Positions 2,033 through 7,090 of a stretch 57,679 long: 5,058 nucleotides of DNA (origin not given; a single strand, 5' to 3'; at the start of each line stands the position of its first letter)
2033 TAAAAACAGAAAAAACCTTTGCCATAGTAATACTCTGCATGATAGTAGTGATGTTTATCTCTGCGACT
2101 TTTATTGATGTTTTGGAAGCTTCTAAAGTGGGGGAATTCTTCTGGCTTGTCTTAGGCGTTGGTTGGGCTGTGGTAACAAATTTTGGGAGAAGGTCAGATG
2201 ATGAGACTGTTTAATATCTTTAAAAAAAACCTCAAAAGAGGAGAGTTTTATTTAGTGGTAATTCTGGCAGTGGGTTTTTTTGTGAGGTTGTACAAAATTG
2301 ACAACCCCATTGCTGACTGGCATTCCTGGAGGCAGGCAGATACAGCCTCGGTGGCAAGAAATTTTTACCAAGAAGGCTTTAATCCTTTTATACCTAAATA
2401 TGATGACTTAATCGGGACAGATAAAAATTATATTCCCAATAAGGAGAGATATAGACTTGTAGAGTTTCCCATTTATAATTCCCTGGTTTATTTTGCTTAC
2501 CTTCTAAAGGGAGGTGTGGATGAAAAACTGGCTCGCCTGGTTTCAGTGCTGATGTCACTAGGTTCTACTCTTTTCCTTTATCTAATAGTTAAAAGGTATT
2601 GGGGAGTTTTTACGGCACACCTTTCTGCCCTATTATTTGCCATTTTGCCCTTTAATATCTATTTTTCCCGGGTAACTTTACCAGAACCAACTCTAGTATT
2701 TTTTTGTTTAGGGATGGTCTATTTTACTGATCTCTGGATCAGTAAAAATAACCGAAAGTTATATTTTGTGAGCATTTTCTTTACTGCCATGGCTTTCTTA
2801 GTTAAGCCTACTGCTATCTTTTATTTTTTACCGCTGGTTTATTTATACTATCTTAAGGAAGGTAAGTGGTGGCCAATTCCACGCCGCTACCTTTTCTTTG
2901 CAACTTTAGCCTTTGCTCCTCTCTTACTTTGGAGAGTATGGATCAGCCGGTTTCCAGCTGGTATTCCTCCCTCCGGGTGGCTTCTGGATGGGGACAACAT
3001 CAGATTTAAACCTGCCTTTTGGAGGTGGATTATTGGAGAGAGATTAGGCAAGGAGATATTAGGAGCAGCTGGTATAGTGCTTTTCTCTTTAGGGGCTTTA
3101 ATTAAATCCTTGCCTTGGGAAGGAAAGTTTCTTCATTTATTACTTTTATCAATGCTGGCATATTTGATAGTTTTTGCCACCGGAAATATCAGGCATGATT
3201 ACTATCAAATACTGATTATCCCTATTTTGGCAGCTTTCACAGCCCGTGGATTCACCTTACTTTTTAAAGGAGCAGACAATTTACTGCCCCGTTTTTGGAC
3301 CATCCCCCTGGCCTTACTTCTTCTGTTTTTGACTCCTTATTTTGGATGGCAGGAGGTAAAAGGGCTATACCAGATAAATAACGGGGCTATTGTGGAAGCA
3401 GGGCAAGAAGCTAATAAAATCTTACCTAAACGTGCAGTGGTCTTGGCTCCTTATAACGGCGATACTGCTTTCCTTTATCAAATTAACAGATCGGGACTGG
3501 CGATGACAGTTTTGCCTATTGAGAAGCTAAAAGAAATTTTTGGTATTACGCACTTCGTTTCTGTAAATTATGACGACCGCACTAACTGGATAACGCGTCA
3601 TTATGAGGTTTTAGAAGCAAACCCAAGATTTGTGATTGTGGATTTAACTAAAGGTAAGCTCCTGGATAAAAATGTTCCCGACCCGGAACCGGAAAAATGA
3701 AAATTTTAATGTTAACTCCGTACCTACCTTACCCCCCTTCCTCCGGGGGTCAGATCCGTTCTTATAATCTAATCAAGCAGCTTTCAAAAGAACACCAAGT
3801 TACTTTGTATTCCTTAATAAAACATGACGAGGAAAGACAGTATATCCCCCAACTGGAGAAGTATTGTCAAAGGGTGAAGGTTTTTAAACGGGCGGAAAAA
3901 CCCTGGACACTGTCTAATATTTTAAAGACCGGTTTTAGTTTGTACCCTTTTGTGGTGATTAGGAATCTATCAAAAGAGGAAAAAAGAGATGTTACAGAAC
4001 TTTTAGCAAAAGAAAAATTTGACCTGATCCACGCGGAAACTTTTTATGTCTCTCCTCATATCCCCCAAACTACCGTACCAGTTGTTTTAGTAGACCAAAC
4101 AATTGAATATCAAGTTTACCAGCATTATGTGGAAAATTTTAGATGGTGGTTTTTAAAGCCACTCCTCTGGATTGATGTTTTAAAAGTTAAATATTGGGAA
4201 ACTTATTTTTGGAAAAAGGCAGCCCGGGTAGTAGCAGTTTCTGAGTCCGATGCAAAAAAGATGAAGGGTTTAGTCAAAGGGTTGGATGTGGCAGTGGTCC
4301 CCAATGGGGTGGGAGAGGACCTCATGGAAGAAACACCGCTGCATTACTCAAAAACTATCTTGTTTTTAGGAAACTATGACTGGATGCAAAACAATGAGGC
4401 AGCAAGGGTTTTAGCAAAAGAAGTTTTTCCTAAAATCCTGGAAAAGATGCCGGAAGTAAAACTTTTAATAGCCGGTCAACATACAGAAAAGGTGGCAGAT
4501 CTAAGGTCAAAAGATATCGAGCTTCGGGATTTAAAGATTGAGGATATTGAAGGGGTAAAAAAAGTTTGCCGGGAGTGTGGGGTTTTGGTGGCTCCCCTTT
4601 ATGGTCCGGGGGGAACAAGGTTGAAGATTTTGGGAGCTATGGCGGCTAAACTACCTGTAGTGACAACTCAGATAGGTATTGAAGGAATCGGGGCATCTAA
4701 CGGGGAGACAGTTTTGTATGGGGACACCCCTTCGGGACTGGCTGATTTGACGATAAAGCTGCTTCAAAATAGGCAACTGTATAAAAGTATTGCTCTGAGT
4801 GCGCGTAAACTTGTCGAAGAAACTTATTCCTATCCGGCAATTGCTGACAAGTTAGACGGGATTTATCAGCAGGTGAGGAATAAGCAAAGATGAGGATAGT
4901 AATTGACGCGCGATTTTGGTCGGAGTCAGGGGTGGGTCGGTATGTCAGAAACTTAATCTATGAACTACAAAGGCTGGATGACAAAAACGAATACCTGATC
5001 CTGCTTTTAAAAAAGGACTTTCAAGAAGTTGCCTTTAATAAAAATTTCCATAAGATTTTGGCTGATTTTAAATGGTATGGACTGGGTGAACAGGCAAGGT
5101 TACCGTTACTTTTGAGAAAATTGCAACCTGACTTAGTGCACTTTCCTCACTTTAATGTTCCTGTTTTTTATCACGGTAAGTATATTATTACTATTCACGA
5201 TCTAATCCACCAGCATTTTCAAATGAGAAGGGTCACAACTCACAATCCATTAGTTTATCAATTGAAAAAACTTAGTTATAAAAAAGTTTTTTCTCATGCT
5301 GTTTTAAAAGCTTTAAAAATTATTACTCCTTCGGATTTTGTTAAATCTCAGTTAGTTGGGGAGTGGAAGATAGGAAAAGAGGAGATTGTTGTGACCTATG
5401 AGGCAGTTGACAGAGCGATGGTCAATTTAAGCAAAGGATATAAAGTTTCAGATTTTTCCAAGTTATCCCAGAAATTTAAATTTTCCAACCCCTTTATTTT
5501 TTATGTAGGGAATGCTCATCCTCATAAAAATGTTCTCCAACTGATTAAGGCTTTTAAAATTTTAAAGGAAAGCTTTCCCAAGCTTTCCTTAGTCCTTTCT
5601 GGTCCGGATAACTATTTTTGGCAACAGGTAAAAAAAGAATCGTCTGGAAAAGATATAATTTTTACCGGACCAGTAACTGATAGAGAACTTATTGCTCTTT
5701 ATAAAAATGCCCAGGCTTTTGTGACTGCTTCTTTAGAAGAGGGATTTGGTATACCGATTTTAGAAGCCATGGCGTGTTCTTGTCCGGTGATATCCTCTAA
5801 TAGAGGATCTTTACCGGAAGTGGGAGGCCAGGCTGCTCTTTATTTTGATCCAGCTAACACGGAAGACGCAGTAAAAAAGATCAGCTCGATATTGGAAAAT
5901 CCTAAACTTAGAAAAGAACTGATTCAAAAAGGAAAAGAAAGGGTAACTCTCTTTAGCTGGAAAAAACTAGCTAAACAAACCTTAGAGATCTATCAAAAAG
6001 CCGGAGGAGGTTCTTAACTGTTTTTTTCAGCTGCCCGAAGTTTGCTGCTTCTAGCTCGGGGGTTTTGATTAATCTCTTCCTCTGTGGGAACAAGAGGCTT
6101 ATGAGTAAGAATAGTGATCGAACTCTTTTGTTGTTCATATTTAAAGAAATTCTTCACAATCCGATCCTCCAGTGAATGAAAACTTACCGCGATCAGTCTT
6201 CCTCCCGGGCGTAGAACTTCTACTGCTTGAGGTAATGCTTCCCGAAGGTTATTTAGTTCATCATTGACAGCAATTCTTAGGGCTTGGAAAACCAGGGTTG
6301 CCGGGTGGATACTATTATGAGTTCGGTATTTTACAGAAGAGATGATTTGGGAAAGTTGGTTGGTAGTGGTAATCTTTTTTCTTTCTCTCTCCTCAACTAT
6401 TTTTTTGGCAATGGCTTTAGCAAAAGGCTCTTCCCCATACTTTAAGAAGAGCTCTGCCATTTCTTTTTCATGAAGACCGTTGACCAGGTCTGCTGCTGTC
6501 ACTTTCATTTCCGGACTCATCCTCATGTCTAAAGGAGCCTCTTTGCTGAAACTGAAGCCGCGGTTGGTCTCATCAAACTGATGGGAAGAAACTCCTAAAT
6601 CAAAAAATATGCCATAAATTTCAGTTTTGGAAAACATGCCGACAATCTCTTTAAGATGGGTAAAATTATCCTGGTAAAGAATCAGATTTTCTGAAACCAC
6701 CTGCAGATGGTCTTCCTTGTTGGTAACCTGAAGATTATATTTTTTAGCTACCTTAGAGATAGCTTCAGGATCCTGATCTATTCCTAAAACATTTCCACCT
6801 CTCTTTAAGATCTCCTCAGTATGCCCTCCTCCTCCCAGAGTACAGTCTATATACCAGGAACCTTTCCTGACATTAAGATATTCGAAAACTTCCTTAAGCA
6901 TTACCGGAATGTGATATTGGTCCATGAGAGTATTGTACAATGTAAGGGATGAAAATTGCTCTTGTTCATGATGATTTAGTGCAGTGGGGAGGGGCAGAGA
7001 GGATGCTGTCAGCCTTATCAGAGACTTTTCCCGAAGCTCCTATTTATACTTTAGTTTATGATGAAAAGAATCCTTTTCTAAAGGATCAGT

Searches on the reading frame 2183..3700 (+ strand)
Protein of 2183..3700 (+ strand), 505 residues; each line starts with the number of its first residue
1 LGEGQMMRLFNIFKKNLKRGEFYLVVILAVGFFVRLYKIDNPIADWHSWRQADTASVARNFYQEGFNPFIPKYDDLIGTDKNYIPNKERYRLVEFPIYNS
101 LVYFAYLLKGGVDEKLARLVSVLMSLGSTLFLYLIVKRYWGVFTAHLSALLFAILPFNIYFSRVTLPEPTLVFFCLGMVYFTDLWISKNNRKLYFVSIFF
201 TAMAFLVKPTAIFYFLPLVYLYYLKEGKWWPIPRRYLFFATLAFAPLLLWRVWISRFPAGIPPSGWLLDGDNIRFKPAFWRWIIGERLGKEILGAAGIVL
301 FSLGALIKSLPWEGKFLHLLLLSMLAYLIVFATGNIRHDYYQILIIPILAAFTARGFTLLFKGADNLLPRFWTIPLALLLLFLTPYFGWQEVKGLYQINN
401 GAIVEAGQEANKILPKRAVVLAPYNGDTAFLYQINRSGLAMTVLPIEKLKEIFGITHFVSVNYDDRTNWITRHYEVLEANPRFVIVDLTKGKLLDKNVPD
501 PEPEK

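Call 10: search_protein_families(library=pfam, proteins=[window:2183-3700:+], max_evalue=0.00001)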
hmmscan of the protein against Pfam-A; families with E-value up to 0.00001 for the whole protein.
window:2183-3700:+ (505 aa): 1 family
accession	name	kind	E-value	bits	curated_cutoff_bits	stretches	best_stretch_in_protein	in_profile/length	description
PF13231.12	PMT_2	-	9.5e-14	52.4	26.1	1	111-250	18-160/160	Dolichyl-phosphate-mannose-protein mannosyltransferase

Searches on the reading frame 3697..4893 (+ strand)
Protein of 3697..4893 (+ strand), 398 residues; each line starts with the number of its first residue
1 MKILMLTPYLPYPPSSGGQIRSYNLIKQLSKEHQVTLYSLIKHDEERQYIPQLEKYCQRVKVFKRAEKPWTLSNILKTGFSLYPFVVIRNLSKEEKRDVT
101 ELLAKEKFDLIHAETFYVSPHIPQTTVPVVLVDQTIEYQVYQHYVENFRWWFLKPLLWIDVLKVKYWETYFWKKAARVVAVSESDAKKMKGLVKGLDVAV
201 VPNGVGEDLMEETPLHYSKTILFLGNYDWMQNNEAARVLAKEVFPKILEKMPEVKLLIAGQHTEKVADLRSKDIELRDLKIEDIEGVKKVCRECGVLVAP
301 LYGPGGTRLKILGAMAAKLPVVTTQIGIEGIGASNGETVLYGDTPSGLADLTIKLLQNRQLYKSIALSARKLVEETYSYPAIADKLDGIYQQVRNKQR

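Call 10: search_protein_families(library=pfam, proteins=[window:3697-4893:+], max_evalue=0.00001)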
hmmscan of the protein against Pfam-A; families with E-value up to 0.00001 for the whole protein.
window:3697-4893:+ (398 aa): 3 families
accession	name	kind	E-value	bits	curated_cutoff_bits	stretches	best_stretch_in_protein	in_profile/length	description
PF13692.12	Glyco_trans_1_4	-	1.1e-18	68.3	27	1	219-358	2-142/142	Glycosyl transferases group 1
PF13439.12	Glyco_transf_4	-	1.7e-11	44.8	28.5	1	17-205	3-166/170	Glycosyltransferase Family 4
PF00534.26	Glycos_transf_1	-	6.2e-08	32.8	26.4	1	219-371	16-171/172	Glycosyl transferases group 1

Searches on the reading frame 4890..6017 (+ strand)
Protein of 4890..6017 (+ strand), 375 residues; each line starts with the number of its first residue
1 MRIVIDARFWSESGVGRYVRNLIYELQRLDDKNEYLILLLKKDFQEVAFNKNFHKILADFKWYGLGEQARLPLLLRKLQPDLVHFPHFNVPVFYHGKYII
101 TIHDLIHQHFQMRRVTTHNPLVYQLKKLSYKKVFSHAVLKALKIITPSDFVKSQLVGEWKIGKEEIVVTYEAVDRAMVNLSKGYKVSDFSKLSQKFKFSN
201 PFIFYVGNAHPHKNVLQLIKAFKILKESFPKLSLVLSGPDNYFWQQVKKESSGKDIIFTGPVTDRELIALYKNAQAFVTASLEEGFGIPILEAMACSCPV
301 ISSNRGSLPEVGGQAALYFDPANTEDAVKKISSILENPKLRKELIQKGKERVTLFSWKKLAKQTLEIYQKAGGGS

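Call 10: search_protein_families(library=pfam, proteins=[window:4890-6017:+], max_evalue=0.00001)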
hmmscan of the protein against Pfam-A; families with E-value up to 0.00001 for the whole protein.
window:4890-6017:+ (375 aa): 4 families
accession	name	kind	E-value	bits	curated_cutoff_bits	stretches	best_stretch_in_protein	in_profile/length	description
PF00534.26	Glycos_transf_1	-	1.3e-37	129.4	26.4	1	199-351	14-172/172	Glycosyl transferases group 1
PF13692.12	Glyco_trans_1_4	-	6.3e-27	95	27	1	201-337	2-142/142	Glycosyl transferases group 1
PF13439.12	Glyco_transf_4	-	1.4e-12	48.4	28.5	1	14-174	3-167/170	Glycosyltransferase Family 4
PF13524.12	Glyco_trans_1_2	-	2.8e-11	44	25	1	226-362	10-140/144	Glycosyl transferase-like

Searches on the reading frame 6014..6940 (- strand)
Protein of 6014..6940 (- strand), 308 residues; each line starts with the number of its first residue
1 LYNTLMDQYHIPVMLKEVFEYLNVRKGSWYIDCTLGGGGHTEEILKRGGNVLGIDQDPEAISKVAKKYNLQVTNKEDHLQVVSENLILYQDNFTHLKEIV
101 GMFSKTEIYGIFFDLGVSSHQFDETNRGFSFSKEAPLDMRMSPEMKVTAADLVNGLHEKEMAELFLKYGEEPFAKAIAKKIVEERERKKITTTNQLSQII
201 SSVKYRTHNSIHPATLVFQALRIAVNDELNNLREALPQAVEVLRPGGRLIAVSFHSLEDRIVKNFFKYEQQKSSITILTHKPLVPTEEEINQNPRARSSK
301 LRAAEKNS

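Call 10: search_protein_families(library=pfam, proteins=[window:6014-6940:-], max_evalue=0.00001)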
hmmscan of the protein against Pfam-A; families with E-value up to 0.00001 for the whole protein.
window:6014-6940:- (308 aa): 1 family
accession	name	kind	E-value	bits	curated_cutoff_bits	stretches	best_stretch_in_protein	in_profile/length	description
PF01795.25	Methyltransf_5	-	6.3e-100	335.1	27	1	8-306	2-308/309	MraW methylase family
